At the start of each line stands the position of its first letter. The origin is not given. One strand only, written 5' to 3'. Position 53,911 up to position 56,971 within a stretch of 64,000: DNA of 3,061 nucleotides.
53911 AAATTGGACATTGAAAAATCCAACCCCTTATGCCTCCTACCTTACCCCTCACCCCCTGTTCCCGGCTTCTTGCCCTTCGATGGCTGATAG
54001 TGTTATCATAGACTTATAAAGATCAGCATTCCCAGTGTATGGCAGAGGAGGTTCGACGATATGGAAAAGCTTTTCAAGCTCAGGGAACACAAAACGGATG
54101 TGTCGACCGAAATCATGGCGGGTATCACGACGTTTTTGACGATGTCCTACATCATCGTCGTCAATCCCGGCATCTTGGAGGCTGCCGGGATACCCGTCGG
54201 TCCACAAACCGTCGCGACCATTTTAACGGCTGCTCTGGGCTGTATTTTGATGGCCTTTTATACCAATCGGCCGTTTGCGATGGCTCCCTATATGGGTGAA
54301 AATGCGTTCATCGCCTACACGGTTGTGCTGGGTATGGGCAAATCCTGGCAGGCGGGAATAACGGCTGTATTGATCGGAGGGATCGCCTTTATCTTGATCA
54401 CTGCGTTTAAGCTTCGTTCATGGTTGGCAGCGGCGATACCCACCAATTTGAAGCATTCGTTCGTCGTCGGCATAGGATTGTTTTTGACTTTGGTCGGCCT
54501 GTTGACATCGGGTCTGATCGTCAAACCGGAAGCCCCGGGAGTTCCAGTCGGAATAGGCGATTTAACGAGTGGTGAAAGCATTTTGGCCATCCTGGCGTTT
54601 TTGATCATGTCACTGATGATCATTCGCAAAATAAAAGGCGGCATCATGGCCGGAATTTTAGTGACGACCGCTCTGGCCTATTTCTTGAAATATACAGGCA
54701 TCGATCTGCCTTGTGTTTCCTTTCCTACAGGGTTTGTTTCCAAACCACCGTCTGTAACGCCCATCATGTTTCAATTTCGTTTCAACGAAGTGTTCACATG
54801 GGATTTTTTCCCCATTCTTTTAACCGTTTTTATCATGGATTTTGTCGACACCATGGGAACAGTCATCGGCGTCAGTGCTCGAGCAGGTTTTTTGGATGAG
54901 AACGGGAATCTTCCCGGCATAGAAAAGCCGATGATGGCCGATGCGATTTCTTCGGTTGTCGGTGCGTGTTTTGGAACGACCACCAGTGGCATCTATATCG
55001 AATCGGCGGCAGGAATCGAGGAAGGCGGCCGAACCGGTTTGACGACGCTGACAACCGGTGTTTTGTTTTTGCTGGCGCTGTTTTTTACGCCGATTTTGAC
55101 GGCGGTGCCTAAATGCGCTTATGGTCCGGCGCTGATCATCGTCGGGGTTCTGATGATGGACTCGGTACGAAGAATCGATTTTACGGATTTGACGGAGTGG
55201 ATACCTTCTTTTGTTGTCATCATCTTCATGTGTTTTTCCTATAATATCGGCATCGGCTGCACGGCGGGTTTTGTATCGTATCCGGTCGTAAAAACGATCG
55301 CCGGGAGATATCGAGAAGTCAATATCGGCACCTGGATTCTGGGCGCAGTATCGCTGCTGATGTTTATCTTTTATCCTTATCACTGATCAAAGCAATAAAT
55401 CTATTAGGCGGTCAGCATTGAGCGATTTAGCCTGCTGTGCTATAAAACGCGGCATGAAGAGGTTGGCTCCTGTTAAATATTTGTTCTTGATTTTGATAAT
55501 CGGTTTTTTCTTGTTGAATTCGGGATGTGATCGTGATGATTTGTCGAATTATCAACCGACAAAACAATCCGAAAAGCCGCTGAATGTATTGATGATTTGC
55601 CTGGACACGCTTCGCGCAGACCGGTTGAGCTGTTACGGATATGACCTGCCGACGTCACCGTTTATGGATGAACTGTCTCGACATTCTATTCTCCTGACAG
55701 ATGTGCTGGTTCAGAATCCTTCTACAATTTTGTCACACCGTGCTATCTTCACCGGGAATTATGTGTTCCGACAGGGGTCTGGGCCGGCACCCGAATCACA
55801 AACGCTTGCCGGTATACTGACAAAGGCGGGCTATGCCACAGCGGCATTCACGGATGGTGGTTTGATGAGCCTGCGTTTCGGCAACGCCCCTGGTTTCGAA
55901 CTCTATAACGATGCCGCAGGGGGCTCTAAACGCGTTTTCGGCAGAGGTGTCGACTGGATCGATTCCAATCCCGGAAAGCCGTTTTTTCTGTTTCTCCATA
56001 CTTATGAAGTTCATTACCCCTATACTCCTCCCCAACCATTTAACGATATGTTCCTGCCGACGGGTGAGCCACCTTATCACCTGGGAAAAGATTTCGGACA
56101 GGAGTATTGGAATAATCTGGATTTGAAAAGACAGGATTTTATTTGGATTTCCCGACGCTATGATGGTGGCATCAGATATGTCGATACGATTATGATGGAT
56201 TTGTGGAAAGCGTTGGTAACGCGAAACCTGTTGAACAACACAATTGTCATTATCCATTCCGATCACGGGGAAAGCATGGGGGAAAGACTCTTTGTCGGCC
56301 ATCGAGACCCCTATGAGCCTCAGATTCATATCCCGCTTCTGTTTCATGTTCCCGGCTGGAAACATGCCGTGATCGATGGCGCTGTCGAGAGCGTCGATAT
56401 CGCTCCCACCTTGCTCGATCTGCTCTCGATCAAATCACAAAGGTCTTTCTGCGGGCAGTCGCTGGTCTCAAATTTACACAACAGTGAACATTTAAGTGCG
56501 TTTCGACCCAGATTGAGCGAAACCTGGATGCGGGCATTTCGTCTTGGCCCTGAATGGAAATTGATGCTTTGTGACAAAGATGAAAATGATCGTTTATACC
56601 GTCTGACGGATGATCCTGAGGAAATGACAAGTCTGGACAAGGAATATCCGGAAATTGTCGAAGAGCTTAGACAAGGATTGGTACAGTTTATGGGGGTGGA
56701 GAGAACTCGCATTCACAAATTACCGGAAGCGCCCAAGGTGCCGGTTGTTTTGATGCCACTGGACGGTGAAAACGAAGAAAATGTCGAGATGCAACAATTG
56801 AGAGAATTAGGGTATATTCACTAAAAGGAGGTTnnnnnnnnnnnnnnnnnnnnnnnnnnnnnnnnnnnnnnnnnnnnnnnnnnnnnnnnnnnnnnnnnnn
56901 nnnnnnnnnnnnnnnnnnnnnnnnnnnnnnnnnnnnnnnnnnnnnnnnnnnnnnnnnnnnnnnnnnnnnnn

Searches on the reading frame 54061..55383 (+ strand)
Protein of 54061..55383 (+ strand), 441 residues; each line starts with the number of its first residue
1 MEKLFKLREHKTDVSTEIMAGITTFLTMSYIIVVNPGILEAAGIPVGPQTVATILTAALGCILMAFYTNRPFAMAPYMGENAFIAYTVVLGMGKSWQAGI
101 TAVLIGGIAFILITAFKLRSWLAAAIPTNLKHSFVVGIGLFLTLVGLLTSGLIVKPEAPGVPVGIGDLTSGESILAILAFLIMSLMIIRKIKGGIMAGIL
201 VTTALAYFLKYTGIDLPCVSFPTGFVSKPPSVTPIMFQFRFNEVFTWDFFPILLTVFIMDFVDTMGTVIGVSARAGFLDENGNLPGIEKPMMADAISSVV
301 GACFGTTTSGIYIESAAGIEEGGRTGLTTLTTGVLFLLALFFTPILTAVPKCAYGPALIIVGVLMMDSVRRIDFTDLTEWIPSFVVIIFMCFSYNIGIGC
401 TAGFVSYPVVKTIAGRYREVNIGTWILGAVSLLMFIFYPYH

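Call 11: search_protein_families(library=pfam, proteins=[window:54061-55383:+], max_evalue=0.001)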
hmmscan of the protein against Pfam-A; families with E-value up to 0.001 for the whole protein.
window:54061-55383:+ (441 aa): 1 family
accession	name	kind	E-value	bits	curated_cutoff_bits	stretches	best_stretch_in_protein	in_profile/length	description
PF00860.26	Xan_ur_permease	-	9.7e-40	136.9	27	1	17-395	3-382/389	Permease family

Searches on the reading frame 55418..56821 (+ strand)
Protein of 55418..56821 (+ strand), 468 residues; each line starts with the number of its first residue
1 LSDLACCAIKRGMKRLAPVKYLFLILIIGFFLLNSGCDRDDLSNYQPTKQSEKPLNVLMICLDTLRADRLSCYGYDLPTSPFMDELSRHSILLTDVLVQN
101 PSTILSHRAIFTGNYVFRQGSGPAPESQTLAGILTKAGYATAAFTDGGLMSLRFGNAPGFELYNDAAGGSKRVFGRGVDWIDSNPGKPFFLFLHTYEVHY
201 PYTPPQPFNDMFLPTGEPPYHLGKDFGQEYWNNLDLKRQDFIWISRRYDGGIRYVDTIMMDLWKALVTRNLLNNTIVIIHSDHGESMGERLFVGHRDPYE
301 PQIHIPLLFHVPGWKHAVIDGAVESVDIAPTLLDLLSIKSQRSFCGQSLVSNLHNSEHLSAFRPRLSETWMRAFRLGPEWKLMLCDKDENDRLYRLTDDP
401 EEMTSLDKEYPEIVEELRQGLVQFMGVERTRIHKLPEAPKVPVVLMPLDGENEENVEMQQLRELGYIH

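Call 11: search_protein_families(library=pfam, proteins=[window:55418-56821:+], max_evalue=0.001)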
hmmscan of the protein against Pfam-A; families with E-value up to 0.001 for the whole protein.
window:55418-56821:+ (468 aa): 4 families
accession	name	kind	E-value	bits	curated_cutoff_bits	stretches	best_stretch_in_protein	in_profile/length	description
PF00884.28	Sulfatase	-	1.9e-42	146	25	1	56-337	2-300/301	Sulfatase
PF16347.10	SGSH_C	-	3.5e-09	37.4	29.3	1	288-423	1-150/154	N-sulphoglucosamine sulphohydrolase, C-terminal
PF01663.27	Phosphodiest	-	4.9e-07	30.1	23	1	230-285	166-221/342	Type I phosphodiesterase / nucleotide pyrophosphatase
PF02995.22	DUF229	-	0.00023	20.4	25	1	251-289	309-347/496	Protein of unknown function (DUF229)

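Call 55: search_solved_structures(query=window:55418-56821:+, max_evalue=0.00001, show_alignments=3)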
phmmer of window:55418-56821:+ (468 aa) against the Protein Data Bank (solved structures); distinct sequences matched with E-value up to 0.00001: 50.
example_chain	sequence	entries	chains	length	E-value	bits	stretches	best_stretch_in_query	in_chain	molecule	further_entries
4upl_A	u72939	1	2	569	2.2e-19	72.6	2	174-406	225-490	SULFATASE FAMILY PROTEIN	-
4upi_A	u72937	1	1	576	2.4e-19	72.4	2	184-357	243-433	SULFATASE FAMILY PROTEIN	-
4uph_A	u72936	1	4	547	2.9e-17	65.6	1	235-357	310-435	SULFATASE (SULFURIC ESTER HYDROLASE) PROTEIN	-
7p24_AAA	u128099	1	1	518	1.6e-16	63.2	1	232-421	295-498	Mucin-desulfating sulfatase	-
7oz8_AAA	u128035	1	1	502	3.2e-16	62.2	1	184-357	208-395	Choline-sulfatase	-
6hr5_A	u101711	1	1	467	2.9e-14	55.7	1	261-424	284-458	Alpha-L-rhamnosidase/sulfatase (GH78)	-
5fql_A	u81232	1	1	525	1.3e-13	53.6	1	244-316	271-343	IDURONATE-2-SULFATASE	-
6ioz_A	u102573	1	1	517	3.1e-13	52.3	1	244-316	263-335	Iduronate 2-sulfatase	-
9koq_A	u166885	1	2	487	6.5e-13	51.2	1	171-425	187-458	Sulfatase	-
7stt_A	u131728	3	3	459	1.2e-12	50.3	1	180-419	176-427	N-acetylgalactosamine-6-sulfatase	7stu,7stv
7pth_A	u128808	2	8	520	2.7e-12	49.2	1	231-408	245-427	Choline sulfatase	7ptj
6g5z_A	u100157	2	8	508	2.8e-12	49.1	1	231-408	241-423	Choline-sulfatase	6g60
6fny_A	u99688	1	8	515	2.9e-12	49.1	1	231-408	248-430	Choline-sulfatase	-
5g2v_A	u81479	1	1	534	5.9e-12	48.1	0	45-150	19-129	N-ACETYLGLUCOSAMINE-6-SULFATASE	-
6pt6_B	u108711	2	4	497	6.2e-12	48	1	185-432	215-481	exo-2S-iota carrageenan S1 sulfatase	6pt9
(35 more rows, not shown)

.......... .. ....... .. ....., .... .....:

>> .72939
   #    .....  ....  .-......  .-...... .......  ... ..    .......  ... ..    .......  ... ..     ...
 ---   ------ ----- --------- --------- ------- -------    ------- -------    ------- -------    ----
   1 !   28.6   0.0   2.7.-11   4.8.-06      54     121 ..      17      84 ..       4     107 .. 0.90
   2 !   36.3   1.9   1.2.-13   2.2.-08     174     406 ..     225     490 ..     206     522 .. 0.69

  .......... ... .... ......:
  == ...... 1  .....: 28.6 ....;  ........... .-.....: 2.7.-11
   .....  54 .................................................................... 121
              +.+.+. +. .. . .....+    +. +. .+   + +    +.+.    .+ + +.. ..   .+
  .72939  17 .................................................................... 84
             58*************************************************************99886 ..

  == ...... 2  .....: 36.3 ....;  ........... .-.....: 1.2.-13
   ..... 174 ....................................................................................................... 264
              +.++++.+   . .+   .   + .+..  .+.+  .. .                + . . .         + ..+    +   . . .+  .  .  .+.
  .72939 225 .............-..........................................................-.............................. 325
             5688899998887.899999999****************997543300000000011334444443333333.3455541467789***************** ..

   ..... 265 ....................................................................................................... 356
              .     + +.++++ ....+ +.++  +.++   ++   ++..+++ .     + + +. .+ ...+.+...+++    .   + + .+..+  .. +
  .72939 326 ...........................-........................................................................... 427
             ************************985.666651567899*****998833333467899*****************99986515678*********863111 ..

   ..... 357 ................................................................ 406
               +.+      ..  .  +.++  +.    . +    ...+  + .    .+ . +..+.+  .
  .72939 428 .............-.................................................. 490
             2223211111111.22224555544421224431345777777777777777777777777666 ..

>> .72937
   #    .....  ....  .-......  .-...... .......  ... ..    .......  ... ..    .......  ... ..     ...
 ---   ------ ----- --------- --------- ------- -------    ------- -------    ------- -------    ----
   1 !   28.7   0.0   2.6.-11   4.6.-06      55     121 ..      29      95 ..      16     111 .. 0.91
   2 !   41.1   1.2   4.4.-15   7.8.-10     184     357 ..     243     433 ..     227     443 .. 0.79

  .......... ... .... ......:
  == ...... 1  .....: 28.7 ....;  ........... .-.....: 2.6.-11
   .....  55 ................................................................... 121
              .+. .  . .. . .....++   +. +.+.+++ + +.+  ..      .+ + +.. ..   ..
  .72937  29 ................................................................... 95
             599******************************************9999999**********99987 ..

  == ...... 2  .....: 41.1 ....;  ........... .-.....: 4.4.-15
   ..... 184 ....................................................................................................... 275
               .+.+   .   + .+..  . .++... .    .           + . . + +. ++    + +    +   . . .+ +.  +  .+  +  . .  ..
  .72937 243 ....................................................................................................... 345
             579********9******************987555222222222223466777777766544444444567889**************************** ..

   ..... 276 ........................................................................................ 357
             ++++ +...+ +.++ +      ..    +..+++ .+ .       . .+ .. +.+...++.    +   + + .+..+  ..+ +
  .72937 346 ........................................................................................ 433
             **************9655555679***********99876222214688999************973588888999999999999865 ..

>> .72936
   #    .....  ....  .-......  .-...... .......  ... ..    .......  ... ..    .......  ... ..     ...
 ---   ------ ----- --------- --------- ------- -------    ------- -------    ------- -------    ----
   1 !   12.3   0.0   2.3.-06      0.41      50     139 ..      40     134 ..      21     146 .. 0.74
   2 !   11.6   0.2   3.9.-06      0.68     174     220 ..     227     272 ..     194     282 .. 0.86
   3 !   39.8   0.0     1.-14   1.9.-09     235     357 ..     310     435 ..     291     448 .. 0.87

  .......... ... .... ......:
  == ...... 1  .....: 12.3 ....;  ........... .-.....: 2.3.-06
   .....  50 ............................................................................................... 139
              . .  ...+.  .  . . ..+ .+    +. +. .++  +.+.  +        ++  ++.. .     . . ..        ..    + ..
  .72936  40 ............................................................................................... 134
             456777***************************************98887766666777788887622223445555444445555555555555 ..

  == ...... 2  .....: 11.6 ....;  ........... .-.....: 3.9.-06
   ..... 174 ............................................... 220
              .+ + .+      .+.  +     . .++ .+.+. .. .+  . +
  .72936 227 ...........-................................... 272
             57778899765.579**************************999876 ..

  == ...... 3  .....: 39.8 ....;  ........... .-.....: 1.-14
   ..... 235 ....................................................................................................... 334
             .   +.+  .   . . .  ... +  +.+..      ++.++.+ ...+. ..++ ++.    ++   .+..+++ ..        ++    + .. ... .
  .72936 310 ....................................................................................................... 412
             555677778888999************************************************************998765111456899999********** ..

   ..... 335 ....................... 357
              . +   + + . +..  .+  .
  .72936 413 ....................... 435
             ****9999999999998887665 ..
